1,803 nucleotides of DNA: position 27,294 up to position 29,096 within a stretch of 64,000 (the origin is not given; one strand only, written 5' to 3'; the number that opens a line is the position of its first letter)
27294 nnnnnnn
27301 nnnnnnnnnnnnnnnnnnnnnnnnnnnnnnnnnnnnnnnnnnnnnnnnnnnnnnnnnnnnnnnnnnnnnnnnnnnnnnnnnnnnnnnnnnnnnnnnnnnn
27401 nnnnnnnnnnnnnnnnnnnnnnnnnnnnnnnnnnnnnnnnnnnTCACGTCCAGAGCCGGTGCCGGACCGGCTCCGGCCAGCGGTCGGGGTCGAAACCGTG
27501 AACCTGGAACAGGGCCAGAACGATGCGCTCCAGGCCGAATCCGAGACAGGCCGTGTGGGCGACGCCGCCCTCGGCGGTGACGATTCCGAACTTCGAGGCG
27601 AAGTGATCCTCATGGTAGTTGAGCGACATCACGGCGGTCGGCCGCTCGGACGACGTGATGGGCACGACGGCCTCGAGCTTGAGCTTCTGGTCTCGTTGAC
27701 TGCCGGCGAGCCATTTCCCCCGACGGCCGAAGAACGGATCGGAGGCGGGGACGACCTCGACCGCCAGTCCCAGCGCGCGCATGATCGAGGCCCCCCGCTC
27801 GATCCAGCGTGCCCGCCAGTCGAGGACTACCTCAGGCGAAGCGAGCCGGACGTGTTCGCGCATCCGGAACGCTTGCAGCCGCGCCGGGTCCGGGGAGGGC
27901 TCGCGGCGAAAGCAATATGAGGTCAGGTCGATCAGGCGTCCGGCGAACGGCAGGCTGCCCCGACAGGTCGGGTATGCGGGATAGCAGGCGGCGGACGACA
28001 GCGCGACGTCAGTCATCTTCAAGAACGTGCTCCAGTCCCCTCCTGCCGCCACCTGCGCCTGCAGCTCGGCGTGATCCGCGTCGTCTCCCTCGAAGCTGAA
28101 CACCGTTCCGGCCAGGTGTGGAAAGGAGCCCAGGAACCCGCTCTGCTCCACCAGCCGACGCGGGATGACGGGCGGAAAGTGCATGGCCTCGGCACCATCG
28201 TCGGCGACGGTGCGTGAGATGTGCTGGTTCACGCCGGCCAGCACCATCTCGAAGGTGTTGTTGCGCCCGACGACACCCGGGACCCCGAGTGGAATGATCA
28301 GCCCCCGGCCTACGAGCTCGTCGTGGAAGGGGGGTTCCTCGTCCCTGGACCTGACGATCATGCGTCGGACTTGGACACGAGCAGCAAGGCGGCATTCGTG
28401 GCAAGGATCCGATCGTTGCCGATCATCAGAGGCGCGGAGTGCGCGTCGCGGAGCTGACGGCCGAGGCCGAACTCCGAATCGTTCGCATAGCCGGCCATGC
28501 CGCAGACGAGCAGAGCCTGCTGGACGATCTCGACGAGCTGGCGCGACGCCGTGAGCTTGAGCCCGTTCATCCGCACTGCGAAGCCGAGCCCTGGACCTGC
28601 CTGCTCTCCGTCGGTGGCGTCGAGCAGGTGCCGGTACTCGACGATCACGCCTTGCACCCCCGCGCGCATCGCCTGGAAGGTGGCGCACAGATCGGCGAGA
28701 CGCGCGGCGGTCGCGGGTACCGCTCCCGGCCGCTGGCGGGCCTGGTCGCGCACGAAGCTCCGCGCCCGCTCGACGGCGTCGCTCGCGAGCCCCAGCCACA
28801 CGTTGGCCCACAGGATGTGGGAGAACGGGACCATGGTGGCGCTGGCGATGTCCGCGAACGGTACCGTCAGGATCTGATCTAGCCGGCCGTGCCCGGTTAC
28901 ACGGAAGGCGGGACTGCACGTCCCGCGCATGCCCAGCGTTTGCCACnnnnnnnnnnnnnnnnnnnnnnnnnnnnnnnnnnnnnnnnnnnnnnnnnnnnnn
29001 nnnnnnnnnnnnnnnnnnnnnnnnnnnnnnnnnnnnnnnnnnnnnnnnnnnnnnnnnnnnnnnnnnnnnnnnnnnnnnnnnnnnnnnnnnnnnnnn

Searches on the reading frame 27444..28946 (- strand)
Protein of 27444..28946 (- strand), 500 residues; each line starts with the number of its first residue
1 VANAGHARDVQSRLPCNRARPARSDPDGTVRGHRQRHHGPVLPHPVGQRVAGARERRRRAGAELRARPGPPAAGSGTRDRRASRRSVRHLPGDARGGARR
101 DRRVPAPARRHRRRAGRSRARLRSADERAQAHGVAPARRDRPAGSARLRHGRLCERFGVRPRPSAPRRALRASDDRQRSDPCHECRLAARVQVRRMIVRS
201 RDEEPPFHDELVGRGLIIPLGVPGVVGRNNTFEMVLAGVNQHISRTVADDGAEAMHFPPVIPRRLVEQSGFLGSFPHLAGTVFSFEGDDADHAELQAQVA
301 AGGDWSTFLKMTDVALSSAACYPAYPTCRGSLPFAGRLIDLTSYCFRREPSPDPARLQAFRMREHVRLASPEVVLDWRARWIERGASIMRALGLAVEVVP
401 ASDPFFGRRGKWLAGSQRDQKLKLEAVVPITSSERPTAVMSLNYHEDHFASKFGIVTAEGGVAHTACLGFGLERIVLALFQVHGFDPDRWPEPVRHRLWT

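Call 8: search_protein_families(library=pfam, proteins=[window:27444-28946:-], max_evalue=0.001)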
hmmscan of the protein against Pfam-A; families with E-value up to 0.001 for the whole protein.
window:27444-28946:- (500 aa): 1 family
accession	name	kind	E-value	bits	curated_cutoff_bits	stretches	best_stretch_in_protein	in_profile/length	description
PF00587.30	tRNA-synt_2b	-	1.3e-05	25.7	29.3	1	342-481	42-177/179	tRNA synthetase class II core domain (G, H, P, S and T)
